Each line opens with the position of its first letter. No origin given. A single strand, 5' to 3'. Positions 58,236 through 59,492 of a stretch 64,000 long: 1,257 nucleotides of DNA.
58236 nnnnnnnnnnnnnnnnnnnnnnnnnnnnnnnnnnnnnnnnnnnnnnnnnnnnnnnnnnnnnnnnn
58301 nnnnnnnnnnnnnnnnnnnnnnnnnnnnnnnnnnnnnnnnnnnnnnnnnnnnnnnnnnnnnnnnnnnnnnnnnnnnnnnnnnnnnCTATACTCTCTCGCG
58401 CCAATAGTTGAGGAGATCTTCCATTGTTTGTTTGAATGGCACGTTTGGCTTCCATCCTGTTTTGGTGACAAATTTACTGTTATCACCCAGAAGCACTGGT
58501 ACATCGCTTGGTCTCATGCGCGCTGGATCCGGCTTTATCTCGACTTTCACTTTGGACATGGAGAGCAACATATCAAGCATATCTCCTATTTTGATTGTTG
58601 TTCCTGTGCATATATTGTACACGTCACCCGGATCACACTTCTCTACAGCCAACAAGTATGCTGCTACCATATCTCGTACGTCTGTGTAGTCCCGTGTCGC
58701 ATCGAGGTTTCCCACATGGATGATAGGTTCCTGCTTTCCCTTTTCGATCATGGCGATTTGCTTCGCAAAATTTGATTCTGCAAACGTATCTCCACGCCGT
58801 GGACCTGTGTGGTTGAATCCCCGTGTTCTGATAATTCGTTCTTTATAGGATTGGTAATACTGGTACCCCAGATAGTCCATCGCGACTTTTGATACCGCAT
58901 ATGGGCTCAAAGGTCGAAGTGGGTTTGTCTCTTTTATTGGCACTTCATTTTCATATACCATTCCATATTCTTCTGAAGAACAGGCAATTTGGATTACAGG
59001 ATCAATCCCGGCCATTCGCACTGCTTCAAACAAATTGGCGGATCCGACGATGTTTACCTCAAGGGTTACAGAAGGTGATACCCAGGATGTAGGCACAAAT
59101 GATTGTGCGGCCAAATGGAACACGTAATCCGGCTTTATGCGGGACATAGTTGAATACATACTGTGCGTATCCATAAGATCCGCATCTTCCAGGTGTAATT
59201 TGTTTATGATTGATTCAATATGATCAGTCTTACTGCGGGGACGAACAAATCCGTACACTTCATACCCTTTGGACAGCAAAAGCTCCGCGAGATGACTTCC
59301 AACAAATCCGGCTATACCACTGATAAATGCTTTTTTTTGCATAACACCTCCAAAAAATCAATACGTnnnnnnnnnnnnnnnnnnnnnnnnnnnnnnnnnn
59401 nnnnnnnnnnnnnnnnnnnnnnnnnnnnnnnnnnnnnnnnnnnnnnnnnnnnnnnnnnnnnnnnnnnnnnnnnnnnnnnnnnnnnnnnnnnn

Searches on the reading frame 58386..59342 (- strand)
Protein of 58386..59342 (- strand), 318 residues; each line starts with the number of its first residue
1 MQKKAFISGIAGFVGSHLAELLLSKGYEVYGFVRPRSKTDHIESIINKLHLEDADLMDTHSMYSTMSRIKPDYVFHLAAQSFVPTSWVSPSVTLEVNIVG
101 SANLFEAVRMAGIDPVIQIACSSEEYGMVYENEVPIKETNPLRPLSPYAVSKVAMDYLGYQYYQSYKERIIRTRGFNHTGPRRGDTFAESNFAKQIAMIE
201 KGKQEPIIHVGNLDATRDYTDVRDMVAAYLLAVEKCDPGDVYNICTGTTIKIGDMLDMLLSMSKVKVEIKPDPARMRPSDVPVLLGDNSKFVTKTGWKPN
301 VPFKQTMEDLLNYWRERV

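Call 8: search_protein_families(library=pfam, proteins=[window:58386-59342:-], max_evalue=0.001)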
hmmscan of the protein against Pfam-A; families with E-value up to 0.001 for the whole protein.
window:58386-59342:- (318 aa): 6 families
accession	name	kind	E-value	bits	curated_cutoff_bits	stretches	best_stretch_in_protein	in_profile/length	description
PF16363.11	GDP_Man_Dehyd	-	6.9e-84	282.6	27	1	6-309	1-331/332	GDP-mannose 4,6 dehydratase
PF01370.27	Epimerase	-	1.1e-55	189.1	20.9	1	6-245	2-240/240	NAD dependent epimerase/dehydratase family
PF02719.21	Polysacc_synt_2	-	2.2e-11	43.9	20.2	1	8-120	4-127/293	Polysaccharide biosynthesis protein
PF04321.23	RmlD_sub_bind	-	1e-09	38.3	27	1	6-234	4-198/287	RmlD substrate binding domain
PF01073.25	3Beta_HSD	-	2.4e-05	24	22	1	7-123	2-116/280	3-beta hydroxysteroid dehydrogenase/isomerase family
PF13460.12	NAD_binding_10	-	5.4e-05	23.6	27.2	1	9-119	1-96/184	NAD(P)H-binding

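Call 20: search_protein_families(library=ncbifam, proteins=[window:58386-59342:-], max_evalue=0.00001)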
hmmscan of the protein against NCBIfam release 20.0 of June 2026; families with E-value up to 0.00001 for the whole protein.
window:58386-59342:- (318 aa): 24 families
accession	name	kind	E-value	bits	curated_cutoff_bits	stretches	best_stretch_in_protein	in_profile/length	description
TIGR01472.1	gmd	equivalog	8.8e-55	186.3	415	1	3-312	1-336/342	GDP-mannose 4,6-dehydratase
TIGR04180.1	EDH_00030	hypoth_equivalog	7.6e-52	176.2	475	1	6-300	2-295/297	NAD-dependent 4,6-dehydratase LegB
TIGR01181.1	dTDP_gluc_dehyt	equivalog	4.2e-35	121.4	365.1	1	6-314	3-311/321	dTDP-glucose 4,6-dehydratase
TIGR01179.1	galE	equivalog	1.3e-32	112.9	262.3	1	6-312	3-323/332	UDP-glucose 4-epimerase GalE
TIGR02622.1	CDP_4_6_dhtase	equivalog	5.7e-32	111.2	278.45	1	2-316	4-332/352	CDP-glucose 4,6-dehydratase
NF007582.0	PRK10217.1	equivalog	1.1e-19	70.8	698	1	3-258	2-265/355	dTDP-glucose 4,6-dehydratase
NF011728.1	PRK15181.1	equivalog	5.4e-19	68.4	760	1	3-257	16-276/348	Vi polysaccharide biosynthesis UDP-N-acetylglucosaminuronic acid C-4 epimerase TviC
NF007490.0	PRK10084.1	subfamily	1.1e-18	67.3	649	2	4-110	2-113/361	dTDP-glucose 4,6-dehydratase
TIGR03466.1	HpnA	hypoth_equivalog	9.2e-17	60.9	367.65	1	4-142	2-132/327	hopanoid-associated sugar epimerase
TIGR02197.1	heptose_epim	equivalog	5.8e-16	58.5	274.6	1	7-275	3-274/316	ADP-glyceromanno-heptose 6-epimerase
NF052578.1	StrlDmthSdmBMthl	equivalog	1.1e-14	55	600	1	6-263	4-245/328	sterol demethylase protein SdmB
NF042423.1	oxyalk_red_Shew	equivalog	2.3e-12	46.7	580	1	3-266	9-260/331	2-alkyl-3-oxoalkanoate reductase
NF007956.0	PRK10675.1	subfamily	3.9e-12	46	394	1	6-310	4-325/338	UDP-glucose 4-epimerase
NF047922.1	GDPFucSynFcl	equivalog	6.4e-12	45.5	500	1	3-313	3-300/308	GDP-L-fucose synthase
NF008872.0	PRK11908.1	equivalog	1.1e-11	44.4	294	1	3-268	2-276/349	bifunctional UDP-4-keto-pentose/UDP-xylose synthase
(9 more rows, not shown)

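Call 48: search_solved_structures(query=window:58386-59342:-, max_evalue=1e-20)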
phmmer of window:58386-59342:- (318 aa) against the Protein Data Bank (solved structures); distinct sequences matched with E-value up to 1e-20: 24.
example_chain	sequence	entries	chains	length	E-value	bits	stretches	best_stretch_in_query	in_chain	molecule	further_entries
2pk3_A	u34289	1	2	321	2.7e-84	286.2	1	4-316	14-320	GDP-6-deoxy-D-lyxo-4-hexulose reductase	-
7us5_A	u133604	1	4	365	5.5e-67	229.3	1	1-317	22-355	GDP-D-GLYCERO-D-MANNO-HEPTOSE 4,6-DEHYDRATASE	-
6x3b_A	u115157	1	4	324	9.2e-56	192.5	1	3-318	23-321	GDP-6-deoxy-D-mannose reductase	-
1db3_A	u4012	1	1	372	8.6e-50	172.9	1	3-268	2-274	GDP-MANNOSE 4,6-DEHYDRATASE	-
5uzh_A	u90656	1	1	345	1.3e-47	165.8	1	3-259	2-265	NafoA.00085.b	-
7kf3_A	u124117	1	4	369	1.9e-46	161.9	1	1-257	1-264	GDP-mannose 4,6-dehydratase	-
1rpn_A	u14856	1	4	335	5.1e-44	153.9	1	2-305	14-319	GDP-mannose 4,6-dehydratase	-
2z1m_A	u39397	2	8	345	4e-43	151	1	3-259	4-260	GDP-D-mannose dehydratase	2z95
4lw8_A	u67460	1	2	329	8.6e-42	146.6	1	3-312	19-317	Putative epimerase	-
1n7g_A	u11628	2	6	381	2.1e-41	145.4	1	3-309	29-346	GDP-D-mannose-4,6-dehydratase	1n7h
6gpj_A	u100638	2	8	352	2.2e-40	142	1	2-256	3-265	GDP-mannose 4,6 dehydratase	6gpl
1t2a_A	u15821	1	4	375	2.9e-40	141.6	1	2-256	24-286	GDP-mannose 4,6 dehydratase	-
5in4_A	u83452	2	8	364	4.4e-40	141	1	4-256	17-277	GDP-mannose 4,6 dehydratase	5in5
6q94_B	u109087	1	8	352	5.3e-40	140.7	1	2-256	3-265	GDP-mannose 4,6 dehydratase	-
6gpk_A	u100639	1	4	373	7e-40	140.3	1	2-256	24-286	GDP-mannose 4,6 dehydratase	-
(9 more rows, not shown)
